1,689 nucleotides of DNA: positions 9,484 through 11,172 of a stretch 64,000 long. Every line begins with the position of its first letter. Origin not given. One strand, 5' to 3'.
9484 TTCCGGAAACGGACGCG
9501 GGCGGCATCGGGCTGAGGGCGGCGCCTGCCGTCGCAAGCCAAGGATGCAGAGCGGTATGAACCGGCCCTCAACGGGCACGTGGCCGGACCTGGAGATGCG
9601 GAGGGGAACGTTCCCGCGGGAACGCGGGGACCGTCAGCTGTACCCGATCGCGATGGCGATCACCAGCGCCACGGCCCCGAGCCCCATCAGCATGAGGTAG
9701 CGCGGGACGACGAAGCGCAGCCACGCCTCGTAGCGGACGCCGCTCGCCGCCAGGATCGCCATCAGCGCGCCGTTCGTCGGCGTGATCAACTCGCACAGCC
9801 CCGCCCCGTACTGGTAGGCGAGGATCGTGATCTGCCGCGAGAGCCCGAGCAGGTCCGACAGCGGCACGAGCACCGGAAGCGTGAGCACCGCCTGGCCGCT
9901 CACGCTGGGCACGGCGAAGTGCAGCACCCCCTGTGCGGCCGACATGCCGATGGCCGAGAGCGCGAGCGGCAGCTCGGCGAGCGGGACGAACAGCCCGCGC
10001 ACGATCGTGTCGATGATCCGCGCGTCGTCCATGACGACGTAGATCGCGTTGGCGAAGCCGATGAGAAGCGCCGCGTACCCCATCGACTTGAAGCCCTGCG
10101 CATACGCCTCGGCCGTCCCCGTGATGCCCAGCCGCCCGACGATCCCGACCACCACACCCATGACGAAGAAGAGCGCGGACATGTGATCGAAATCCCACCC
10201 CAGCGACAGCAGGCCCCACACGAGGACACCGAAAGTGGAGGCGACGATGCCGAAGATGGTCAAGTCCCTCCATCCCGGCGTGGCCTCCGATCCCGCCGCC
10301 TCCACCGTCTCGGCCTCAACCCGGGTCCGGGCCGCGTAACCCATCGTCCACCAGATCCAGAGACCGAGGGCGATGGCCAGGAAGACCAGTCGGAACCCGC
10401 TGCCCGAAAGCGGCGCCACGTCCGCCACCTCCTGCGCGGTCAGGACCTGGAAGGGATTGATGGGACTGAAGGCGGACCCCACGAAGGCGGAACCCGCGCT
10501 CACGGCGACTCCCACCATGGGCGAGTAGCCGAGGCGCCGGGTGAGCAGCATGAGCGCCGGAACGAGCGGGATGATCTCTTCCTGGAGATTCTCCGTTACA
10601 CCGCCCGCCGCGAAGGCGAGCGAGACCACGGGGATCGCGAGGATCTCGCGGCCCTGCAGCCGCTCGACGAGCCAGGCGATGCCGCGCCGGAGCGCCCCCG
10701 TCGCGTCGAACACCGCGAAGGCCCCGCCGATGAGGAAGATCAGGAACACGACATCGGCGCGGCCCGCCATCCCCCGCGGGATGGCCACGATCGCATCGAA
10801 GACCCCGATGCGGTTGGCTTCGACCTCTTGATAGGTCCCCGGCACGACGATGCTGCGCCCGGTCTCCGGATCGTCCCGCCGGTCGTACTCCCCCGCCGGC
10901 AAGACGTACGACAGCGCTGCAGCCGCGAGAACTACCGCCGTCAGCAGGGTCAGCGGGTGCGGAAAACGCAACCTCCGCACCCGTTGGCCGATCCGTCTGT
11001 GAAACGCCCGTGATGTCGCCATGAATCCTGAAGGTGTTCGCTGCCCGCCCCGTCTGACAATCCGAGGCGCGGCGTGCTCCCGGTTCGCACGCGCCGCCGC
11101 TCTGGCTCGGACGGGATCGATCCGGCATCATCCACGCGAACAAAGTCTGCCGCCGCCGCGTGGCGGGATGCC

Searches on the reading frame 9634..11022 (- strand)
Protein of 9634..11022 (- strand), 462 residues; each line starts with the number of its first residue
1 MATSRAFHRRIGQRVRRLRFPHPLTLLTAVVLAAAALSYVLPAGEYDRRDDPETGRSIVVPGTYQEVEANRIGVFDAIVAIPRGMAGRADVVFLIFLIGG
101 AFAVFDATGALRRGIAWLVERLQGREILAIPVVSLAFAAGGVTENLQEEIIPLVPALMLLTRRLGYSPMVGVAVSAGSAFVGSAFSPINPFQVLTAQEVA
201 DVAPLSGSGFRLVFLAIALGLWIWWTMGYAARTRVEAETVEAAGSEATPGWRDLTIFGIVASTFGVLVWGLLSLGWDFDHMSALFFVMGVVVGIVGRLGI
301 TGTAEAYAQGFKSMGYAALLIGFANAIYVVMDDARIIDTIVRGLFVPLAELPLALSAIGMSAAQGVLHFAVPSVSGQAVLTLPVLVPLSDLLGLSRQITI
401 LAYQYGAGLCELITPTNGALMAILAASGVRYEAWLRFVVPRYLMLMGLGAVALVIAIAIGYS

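Call 8: search_protein_families(library=pfam, proteins=[window:9634-11022:-], max_evalue=0.01)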
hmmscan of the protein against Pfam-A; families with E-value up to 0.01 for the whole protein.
window:9634-11022:- (462 aa): 3 families
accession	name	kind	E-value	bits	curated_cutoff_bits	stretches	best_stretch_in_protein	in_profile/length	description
PF03606.21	DcuC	-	1.2e-73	248.7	23.1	1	20-457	1-460/461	C4-dicarboxylate anaerobic carrier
PF03553.21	Na_H_antiporter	-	1.5e-05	24.9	23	1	256-455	100-300/303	Na+/H+ antiporter family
PF03806.19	ABG_transport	-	0.00024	19.9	27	1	283-432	305-457/502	AbgT putative transporter family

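Call 16: find_related_loci(query=window:9634-11022:-, collection=metagenome_contigs, flank=6000)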
Query window:9634-11022:- (462 aa) in metagenome_contigs; peptide patterns used: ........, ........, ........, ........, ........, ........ (x = any residue, [..] = any of these).
154 stretches matched a pattern; 13 encode a relative of the query (tblastn E <= 1e-3); 13 distinct loci.
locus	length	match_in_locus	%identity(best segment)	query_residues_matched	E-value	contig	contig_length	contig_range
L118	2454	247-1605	87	9-461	0e+0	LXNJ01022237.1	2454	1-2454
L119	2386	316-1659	76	16-460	0e+0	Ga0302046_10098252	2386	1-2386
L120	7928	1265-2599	66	15-460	0e+0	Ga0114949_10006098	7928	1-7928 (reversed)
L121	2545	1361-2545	74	11-405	0e+0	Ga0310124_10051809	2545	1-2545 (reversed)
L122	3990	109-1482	63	8-460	0e+0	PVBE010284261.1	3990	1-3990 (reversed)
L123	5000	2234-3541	63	15-449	6e-176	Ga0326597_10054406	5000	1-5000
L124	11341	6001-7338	61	14-459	1e-171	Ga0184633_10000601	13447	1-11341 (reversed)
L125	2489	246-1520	60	17-440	6e-152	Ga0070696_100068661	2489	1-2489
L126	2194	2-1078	60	99-457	6e-152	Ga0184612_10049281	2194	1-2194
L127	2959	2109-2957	56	14-296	2e-101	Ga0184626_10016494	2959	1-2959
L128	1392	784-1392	56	14-213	3e-73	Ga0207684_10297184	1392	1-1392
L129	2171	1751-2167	58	17-155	5e-48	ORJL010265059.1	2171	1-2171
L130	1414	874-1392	31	14-174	2e-19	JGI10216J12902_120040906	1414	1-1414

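Call 35: find_homologous_proteins(query=window:9634-11022:-, max_evalue=1e-100)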
Query window:9634-11022:- (462 aa): 5188 proteins with E <= 1e-100 among 8000 candidates; the best 120 are listed.
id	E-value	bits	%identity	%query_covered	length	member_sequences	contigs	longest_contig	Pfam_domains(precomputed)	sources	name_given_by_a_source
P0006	3.5e-289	977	100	100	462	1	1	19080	PF03606.22,PF03553.22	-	-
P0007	3.0e-279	944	96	100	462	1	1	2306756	PF03606.22,PF03553.22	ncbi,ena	-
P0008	6.2e-279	943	100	97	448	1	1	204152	PF03606.22,PF03553.22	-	-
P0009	5.8e-278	940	100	97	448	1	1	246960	PF03606.22,PF03553.22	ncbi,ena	-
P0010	5.5e-276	934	100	96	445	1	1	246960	PF03606.22,PF03553.22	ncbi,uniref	ncbi:YfcC family protein [Candidatus Palauibacter sp.]|uniref:YfcC family protein n=1 Tax=Candidatus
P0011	1.3e-274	929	96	100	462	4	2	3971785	PF03606.22,PF03553.22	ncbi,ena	-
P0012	9.1e-273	923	97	97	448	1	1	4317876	PF03606.22,PF03553.22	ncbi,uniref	ncbi:YfcC family protein [Candidatus Palauibacter sp.]|uniref:YfcC family protein n=1 Tax=Candidatus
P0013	2.4e-272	922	96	97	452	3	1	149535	PF03606.22,PF03553.22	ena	-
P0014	2.4e-271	918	95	100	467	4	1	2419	PF03606.22,PF03553.22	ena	-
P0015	1.2e-269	913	97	96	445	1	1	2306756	PF03606.22,PF03553.22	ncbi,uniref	ncbi:YfcC family protein [Candidatus Palauibacter sp.]|uniref:YfcC family protein n=1 Tax=Candidatus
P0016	3.3e-266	901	93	100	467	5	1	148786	PF03606.22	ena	-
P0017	2.2e-256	869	89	98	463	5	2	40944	PF03606.22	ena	-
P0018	2.6e-255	865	87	100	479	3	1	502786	PF03606.22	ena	-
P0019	3.9e-255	865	90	97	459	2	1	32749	PF03606.22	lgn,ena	-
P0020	4.0e-253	858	87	100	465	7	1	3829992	PF03606.22,PF03553.22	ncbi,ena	-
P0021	6.4e-252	854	86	100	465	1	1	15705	PF03606.22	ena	-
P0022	1.0e-245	834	85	100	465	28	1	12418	PF03606.22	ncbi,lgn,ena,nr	ncbi:MAG: YfcC family protein [Gemmatimonadales bacterium]|nr:YfcC family protein [Gemmatimonadales 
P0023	1.2e-245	834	87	98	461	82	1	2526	PF03606.22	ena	-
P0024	1.7e-245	833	85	100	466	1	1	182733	PF03606.22,PF03553.22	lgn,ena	-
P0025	7.3e-243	824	85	100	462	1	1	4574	PF03806.20,PF03606.22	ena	-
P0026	5.6e-241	818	86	97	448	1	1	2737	PF03606.22,PF03553.22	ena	-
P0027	7.7e-226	768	92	85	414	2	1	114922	PF03606.22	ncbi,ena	-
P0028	5.4e-216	736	78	100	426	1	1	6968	PF03606.22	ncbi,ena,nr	ncbi:MAG: YfcC family protein [Gemmatimonadales bacterium]|nr:YfcC family protein [Gemmatimonadales 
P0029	4.6e-213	726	75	97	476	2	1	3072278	PF03606.22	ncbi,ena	-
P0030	1.6e-208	711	73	98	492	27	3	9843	PF03606.22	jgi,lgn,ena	-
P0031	1.8e-207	708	75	97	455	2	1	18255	PF03606.22,PF03553.22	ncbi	-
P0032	3.3e-206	704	76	96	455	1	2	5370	PF03606.22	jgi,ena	jgi:uncharacterized ion transporter superfamily protein YfcC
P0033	1.5e-203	695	72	97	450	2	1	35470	PF03606.22,PF03553.22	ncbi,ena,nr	ncbi:MAG: YfcC family protein [Gemmatimonadota bacterium]|nr:YfcC family protein [Gemmatimonadota ba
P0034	1.5e-201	688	80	89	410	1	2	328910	PF03606.22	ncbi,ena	-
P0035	1.6e-199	682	72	97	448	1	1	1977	PF03806.20,PF03606.22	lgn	-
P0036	1.8e-199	681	72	94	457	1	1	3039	PF03606.22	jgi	-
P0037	2.6e-198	678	74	94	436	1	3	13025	PF03606.22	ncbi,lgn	-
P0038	1.7e-197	675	70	97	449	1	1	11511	PF03606.22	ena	-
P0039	2.9e-196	671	80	87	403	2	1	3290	PF03606.22,PF03553.22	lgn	-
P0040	8.7e-196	669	70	97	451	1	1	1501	PF03606.22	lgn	-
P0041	1.4e-195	669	75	92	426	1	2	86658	PF03606.22,PF03553.22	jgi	-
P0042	1.5e-194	665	70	97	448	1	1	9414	PF03606.22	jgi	jgi:uncharacterized ion transporter superfamily protein YfcC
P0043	3.9e-194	664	70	97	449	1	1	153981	PF03606.22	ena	-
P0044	1.6e-193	662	70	97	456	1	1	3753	PF03606.22,PF03553.22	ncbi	-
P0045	3.1e-192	657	71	97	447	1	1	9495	PF03606.22,PF03553.22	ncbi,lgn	ncbi:MAG: YfcC family protein [Gemmatimonadota bacterium]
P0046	2.1e-191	655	69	97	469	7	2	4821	PF03600.23,PF03606.22,PF03553.22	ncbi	-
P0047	2.3e-190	651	69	97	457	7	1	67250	PF03606.22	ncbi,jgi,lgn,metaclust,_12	metaclust:\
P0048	4.9e-190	650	69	96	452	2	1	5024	PF03606.22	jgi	-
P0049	5.7e-190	650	71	97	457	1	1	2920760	PF03606.22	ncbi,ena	-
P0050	1.3e-189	649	73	92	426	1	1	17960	PF03606.22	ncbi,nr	ncbi:MAG: YfcC family protein [Gemmatimonadetes bacterium]|nr:YfcC family protein [Gemmatimonadota b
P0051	5.7e-189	647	68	97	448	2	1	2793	PF03606.22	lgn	-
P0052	1.4e-186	639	67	92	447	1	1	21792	PF03606.22,PF03553.22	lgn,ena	-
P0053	1.6e-186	639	66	97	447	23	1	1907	PF03606.22,PF03553.22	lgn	-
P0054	2.5e-186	638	66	97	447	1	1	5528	PF03606.22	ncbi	-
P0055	1.2e-185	636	66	97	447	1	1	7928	PF03606.22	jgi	-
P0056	1.8e-185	635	67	97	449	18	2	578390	PF03606.22,PF03553.22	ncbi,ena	-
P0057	2.0e-185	635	67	97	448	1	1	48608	PF03606.22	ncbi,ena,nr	ncbi:MAG: YfcC family protein [Gemmatimonadota bacterium]|nr:YfcC family protein [Gemmatimonadota ba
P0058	2.7e-185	635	67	92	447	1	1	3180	PF03606.22,PF03553.22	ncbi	-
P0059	5.1e-185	634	67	97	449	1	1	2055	PF03606.22,PF03553.22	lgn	-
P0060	5.3e-185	634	67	97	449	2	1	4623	PF03806.20,PF03606.22,PF03553.22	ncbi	-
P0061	7.0e-185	633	66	97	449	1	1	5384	PF03606.22,PF03553.22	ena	-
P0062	7.2e-185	633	66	97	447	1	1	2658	PF03606.22,PF03553.22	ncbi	-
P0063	1.0e-184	633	67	97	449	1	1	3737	PF03606.22,PF03553.22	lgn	-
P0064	1.9e-184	632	67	97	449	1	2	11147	PF03606.22,PF03553.22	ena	-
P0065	4.4e-184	631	67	97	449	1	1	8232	PF03606.22,PF03553.22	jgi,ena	-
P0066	5.6e-184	630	67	97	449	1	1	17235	PF03606.22,PF03553.22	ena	-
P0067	4.1e-183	627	66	97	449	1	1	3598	PF03606.22,PF03553.22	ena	-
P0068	2.4e-182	625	67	97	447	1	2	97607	PF03606.22,PF03553.22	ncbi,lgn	ncbi:MAG: YfcC family protein [Gemmatimonadota bacterium]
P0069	2.7e-182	625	66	96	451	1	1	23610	PF03606.22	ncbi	-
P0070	1.8e-181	622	65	96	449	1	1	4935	PF03806.20,PF03606.22,PF03553.22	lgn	-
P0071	1.9e-181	622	66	97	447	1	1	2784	PF03606.22,PF03553.22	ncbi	-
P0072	2.0e-181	622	65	97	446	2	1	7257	PF03606.22,PF03553.22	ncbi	-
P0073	1.1e-180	619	65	97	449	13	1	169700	PF03606.22,PF03553.22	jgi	-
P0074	1.7e-179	616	66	96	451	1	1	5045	PF03606.22,PF03553.22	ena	-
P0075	2.8e-179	615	64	97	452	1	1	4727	PF03606.22,PF03553.22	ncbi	-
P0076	3.4e-179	615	64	97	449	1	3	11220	PF03606.22,PF03553.22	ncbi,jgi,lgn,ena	jgi:uncharacterized ion transporter superfamily protein YfcC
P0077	8.4e-179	613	64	97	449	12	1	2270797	PF03606.22,PF03553.22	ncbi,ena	-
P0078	2.4e-178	612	64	97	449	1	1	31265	PF03806.20,PF03600.23,PF03606.22,PF03553.22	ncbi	ncbi:MAG: YfcC family protein [Gemmatimonadota bacterium]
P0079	5.7e-178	611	65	96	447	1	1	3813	PF03606.22,PF03553.22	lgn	-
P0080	8.1e-178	610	65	97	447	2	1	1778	PF03606.22,PF03553.22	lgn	-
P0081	9.5e-178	610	66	96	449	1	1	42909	PF03606.22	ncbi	ncbi:MAG: YfcC family protein [Gemmatimonadota bacterium]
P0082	1.4e-177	609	64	96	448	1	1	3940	PF03606.22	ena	-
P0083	2.2e-177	609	64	96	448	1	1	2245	PF03606.22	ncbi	-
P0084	2.4e-177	608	63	95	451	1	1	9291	PF03806.20,PF03606.22,PF03553.22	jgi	jgi:uncharacterized ion transporter superfamily protein YfcC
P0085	3.5e-177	608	64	96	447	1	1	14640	PF03606.22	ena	-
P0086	5.2e-177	607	64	96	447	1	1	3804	PF03606.22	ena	-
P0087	5.5e-177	607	63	98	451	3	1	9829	PF03806.20,PF03606.22,PF03553.22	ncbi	-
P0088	6.7e-177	607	64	96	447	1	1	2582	PF03606.22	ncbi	-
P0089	6.7e-177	607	64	96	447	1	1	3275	PF03606.22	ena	-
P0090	7.2e-177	607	64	97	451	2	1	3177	PF03600.23,PF03606.22,PF03553.22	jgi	-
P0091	7.3e-177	607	63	95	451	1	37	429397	PF03806.20,PF03606.22,PF03553.22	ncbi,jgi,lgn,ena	ncbi:MAG: YfcC family protein [Longimicrobiales bacterium]|jgi:uncharacterized ion transporter super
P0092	9.8e-177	606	63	95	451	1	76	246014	PF03806.20,PF03606.22,PF03553.22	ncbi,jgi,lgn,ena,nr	ncbi:MAG: YfcC family protein [Gemmatimonadales bacterium]|jgi:uncharacterized ion transporter super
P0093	1.0e-176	606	64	96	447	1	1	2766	PF03606.22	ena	-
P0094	1.1e-176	606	65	97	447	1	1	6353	PF03606.22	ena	-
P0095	1.1e-176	606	63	95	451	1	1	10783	PF03806.20,PF03606.22,PF03553.22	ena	-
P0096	1.1e-176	606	66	96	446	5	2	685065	PF03606.22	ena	-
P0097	1.3e-176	606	63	96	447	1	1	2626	PF03600.23,PF03606.22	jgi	jgi:uncharacterized ion transporter superfamily protein YfcC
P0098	1.4e-176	606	65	97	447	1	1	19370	PF03606.22,PF03553.22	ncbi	-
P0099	1.7e-176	606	64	96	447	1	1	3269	PF03606.22,PF03553.22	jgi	-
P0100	1.7e-176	606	63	95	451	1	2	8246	PF03806.20,PF03606.22,PF03553.22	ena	-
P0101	1.8e-176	606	64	97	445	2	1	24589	PF03606.22,PF03553.22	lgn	-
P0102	1.8e-176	606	63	97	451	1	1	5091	PF03606.22,PF03553.22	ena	-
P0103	1.8e-176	606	62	97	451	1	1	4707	PF03806.20,PF03606.22,PF03553.22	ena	-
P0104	2.3e-176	605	63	95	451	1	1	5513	PF03806.20,PF03606.22,PF03553.22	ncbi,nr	ncbi:MAG: YfcC family protein [Proteobacteria bacterium]|nr:YfcC family protein [Pseudomonadota bact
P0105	2.4e-176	605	64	96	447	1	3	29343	PF03606.22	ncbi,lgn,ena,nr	ncbi:MAG: YfcC family protein [Gemmatimonadetes bacterium]|nr:YfcC family protein [Gemmatimonadota b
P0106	2.4e-176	605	64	96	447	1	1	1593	PF03606.22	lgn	-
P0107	2.4e-176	605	64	97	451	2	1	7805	PF03606.22,PF03553.22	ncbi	-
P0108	2.5e-176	605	64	96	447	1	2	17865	PF03606.22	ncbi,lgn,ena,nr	ncbi:MAG: YfcC family protein [Gemmatimonadetes bacterium]|nr:YfcC family protein [Gemmatimonadota b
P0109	2.7e-176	605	62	95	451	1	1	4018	PF03806.20,PF03606.22,PF03553.22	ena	-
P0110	2.7e-176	605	64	96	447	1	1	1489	PF03606.22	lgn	-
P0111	2.8e-176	605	62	95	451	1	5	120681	PF03606.22,PF03553.22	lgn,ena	-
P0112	2.9e-176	605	63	95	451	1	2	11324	PF03606.22,PF03553.22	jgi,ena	-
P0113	3.2e-176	605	62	95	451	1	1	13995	PF03806.20,PF03606.22,PF03553.22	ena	-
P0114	3.4e-176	605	62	95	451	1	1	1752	PF03806.20,PF03606.22,PF03553.22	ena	-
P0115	3.4e-176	605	64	96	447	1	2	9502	PF03606.22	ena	-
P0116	3.6e-176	605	63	97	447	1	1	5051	PF03600.23,PF03606.22,PF03553.22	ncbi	-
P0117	3.7e-176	605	62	95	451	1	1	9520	PF03806.20,PF03606.22,PF03553.22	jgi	jgi:uncharacterized ion transporter superfamily protein YfcC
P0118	4.0e-176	604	63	95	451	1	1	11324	PF03606.22,PF03553.22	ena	-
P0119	4.0e-176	604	63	95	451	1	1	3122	PF03806.20,PF03606.22,PF03553.22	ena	-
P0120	4.4e-176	604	64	96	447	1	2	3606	PF03606.22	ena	-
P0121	4.5e-176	604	63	95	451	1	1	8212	PF03606.22,PF03553.22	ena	-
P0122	4.6e-176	604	63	97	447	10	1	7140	PF03600.23,PF03606.22,PF03553.22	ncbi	-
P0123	5.2e-176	604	62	95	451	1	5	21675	PF03806.20,PF03606.22,PF03553.22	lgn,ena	-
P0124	7.3e-176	604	64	96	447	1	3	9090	PF03606.22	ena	-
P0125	7.3e-176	604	64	96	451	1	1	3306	PF03806.20,PF03606.22,PF03553.22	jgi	jgi:uncharacterized ion transporter superfamily protein YfcC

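Call 36: find_encoding_contigs(protein=P0023, flank=10000, max_places=6)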
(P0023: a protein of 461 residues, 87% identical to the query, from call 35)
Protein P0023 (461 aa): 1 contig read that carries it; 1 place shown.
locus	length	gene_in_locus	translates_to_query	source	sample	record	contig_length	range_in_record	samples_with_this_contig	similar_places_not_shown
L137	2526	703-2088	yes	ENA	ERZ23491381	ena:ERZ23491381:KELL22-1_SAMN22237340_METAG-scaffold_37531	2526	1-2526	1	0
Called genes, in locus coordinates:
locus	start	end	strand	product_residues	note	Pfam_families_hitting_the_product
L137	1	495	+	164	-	?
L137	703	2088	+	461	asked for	PF03606:DcuC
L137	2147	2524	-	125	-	?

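Call 37: find_encoding_contigs(protein=P0020, flank=10000, max_places=2)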
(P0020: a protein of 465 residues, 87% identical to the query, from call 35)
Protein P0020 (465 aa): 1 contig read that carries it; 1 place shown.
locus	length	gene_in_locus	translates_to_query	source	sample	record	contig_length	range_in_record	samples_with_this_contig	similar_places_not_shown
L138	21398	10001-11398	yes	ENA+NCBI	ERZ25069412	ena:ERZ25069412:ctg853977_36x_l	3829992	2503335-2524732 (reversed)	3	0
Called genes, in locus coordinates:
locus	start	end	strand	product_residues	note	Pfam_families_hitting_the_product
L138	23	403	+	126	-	-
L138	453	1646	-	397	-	-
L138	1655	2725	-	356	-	PF01063:Aminotran_4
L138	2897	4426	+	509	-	PF01979:Amidohydro_1, PF07969:Amidohydro_3 (weak)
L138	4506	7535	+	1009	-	PF00326:Peptidase_S9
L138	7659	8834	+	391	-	PF00145:DNA_methylase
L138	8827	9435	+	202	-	PF09517:RE_Eco29kI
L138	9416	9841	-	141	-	PF03852:Vsr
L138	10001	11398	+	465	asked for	PF03553:Na_H_antiporter (faint), PF03606:DcuC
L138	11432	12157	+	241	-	-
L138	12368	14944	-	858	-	PF17148:DUF5117, PF16313:DUF4953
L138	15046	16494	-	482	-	PF00144:Beta-lactamase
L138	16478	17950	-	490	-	PF00144:Beta-lactamase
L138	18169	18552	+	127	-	-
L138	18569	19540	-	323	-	PF00892:EamA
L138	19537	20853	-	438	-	PF00324:AA_permease, PF13520:AA_permease_2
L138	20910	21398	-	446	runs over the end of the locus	PF04389:Peptidase_M28, PF01546:Peptidase_M20, PF07687:M20_dimer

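Call 38: find_encoding_contigs(protein=P0018, flank=10000, max_places=2)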
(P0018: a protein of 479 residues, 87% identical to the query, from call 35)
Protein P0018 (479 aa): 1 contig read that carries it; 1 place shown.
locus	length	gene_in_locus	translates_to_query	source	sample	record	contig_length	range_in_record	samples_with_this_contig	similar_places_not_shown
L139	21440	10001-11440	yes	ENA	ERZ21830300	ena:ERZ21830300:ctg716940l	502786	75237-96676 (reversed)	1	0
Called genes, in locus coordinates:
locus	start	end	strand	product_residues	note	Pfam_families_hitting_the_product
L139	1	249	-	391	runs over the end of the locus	-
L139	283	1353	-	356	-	PF01063:Aminotran_4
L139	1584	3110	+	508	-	PF07969:Amidohydro_3 (faint), PF01979:Amidohydro_1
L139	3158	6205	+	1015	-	PF00326:Peptidase_S9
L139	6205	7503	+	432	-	-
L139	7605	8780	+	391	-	PF00145:DNA_methylase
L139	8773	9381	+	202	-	PF09517:RE_Eco29kI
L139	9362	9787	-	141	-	PF03852:Vsr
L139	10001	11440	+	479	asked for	PF03606:DcuC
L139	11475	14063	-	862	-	PF17148:DUF5117, PF16313:DUF4953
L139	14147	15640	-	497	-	PF00144:Beta-lactamase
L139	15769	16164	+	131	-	PF16231:DUF4890 (weak)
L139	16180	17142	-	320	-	PF00892:EamA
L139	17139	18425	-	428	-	PF00324:AA_permease, PF13520:AA_permease_2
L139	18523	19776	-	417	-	PF04389:Peptidase_M28, PF01546:Peptidase_M20, PF07687:M20_dimer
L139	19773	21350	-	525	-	PF06500:FrsA-like, PF02129:Peptidase_S15 (weak), PF12697:Abhydrolase_6, PF12146:Hydrolase_4, PF08840:BAAT_C (weak)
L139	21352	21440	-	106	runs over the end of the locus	PF01906:YbjQ_1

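Call 41: find_encoding_contigs(protein=P0016, flank=10000, max_places=2)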
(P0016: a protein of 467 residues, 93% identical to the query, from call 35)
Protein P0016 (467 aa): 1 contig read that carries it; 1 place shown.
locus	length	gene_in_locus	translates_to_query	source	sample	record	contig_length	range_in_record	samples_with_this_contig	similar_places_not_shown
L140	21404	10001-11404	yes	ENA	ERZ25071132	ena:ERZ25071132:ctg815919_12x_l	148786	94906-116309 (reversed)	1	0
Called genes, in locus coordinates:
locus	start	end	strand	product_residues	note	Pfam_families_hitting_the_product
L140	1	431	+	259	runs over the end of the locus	PF00106:adh_short, PF08659:KR, PF13561:adh_short_C2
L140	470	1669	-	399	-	-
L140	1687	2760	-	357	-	PF01063:Aminotran_4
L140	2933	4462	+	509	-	PF01979:Amidohydro_1, PF07969:Amidohydro_3 (weak)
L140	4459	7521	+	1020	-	PF00326:Peptidase_S9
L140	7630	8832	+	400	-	PF00145:DNA_methylase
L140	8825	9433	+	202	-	PF09517:RE_Eco29kI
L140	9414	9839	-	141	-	PF03852:Vsr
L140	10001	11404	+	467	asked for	PF03606:DcuC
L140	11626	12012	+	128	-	PF01442:Apolipoprotein (weak)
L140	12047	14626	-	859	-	PF17148:DUF5117, PF16313:DUF4953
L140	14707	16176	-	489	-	PF00144:Beta-lactamase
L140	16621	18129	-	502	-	PF00144:Beta-lactamase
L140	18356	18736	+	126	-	PF16231:DUF4890 (weak)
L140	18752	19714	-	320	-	PF00892:EamA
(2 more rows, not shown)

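Call 42: find_encoding_contigs(protein=P0017, flank=10000, max_places=2)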
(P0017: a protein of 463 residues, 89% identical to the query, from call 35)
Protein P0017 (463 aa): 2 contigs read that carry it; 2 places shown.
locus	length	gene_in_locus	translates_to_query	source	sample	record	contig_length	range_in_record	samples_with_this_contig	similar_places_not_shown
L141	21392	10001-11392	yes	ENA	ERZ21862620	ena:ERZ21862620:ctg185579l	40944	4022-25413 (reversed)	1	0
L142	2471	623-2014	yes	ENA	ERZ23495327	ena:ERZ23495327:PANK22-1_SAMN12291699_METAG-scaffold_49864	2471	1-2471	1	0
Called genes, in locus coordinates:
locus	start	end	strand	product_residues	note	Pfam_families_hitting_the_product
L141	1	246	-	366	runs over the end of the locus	-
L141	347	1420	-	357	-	PF01063:Aminotran_4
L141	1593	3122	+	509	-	PF07969:Amidohydro_3 (faint), PF01979:Amidohydro_1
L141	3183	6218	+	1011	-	PF00326:Peptidase_S9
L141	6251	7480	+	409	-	-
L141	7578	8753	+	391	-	PF00145:DNA_methylase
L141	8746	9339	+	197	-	PF09517:RE_Eco29kI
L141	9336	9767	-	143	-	PF03852:Vsr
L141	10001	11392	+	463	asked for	PF03606:DcuC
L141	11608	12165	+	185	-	-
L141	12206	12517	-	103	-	-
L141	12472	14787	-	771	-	PF17148:DUF5117, PF16313:DUF4953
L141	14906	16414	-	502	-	PF00144:Beta-lactamase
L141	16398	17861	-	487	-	PF00144:Beta-lactamase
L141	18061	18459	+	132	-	PF16231:DUF4890 (weak)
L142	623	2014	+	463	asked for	PF03606:DcuC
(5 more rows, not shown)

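Call 43: find_encoding_contigs(protein=P0024, flank=10000, max_places=2)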
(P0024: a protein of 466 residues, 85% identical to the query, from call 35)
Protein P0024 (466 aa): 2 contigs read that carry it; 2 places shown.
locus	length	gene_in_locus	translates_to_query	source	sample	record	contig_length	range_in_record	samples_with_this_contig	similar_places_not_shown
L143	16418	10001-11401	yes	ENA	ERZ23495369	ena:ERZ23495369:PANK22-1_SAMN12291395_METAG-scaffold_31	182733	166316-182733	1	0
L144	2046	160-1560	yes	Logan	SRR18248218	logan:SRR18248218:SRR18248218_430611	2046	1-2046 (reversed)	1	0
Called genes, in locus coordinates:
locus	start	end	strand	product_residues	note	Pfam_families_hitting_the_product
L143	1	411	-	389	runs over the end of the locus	-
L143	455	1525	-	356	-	PF01063:Aminotran_4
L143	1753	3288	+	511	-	PF01979:Amidohydro_1, PF07969:Amidohydro_3 (weak)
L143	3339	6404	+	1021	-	PF00326:Peptidase_S9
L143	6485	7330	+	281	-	PF13749:HATPase_c_4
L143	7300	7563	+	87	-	PF21247:Fic-like_C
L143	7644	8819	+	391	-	PF00145:DNA_methylase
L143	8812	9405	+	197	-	PF09517:RE_Eco29kI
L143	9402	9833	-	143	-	PF03852:Vsr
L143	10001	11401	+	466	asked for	PF03606:DcuC, PF03553:Na_H_antiporter (faint)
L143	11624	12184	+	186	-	-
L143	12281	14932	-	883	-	PF17148:DUF5117, PF16313:DUF4953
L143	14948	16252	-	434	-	PF00144:Beta-lactamase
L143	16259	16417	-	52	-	?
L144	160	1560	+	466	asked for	PF03606:DcuC, PF03553:Na_H_antiporter (faint)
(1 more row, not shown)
